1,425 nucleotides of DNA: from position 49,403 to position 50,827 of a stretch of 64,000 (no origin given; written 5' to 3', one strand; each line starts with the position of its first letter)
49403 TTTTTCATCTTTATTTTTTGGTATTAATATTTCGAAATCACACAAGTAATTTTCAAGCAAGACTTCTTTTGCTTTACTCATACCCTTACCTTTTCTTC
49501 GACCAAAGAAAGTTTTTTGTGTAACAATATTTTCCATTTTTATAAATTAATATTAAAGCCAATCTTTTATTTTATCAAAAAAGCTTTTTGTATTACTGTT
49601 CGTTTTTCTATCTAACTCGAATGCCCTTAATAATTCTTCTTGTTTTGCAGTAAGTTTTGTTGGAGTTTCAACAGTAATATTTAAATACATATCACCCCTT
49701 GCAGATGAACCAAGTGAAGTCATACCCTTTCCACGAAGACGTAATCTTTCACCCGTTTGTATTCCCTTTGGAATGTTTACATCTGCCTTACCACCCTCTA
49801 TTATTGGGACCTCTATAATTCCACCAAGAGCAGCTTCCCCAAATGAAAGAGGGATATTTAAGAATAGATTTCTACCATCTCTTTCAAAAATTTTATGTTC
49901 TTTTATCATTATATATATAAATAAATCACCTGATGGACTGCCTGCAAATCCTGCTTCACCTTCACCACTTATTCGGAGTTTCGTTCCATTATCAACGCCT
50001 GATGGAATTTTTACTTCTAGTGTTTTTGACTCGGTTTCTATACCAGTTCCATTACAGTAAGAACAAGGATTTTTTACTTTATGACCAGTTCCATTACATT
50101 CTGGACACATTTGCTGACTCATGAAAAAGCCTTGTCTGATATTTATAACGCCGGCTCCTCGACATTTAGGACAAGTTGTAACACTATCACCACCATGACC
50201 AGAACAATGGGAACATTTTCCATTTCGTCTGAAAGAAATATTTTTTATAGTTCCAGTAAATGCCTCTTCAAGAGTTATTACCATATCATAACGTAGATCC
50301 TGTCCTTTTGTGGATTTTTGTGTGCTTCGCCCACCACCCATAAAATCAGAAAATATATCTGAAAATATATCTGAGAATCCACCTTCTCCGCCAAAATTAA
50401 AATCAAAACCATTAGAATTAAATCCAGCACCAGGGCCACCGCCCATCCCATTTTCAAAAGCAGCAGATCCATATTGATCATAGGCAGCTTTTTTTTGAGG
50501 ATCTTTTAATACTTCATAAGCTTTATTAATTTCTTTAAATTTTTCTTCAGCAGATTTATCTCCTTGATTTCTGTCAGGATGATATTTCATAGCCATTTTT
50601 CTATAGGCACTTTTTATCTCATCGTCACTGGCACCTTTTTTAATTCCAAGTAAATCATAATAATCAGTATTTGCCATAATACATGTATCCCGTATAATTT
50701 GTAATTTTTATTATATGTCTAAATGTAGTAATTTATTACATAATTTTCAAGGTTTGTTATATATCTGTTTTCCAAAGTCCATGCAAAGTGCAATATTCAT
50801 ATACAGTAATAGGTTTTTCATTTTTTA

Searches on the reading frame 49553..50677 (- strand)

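Call 7: search_protein_families(library=pfam, proteins=[window:49553-50677:-])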
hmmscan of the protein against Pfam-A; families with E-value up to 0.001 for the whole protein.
window:49553-50677:- (374 aa): 4 families
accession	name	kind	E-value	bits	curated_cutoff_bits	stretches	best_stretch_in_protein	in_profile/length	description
PF01556.23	DnaJ_C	-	5.6e-47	160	26.6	1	128-339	1-152/152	DnaJ C terminal domain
PF00226.36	DnaJ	-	1.6e-29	102.2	27.8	1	5-67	1-63/63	DnaJ domain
PF00684.25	DnaJ_CXXCXGXG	-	3e-12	47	32.7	1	155-212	1-65/65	DnaJ central domain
PF15777.11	Anti-TRAP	-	0.00047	20.5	32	0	154-183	12-47/59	Tryptophan RNA-binding attenuator protein inhibitory protein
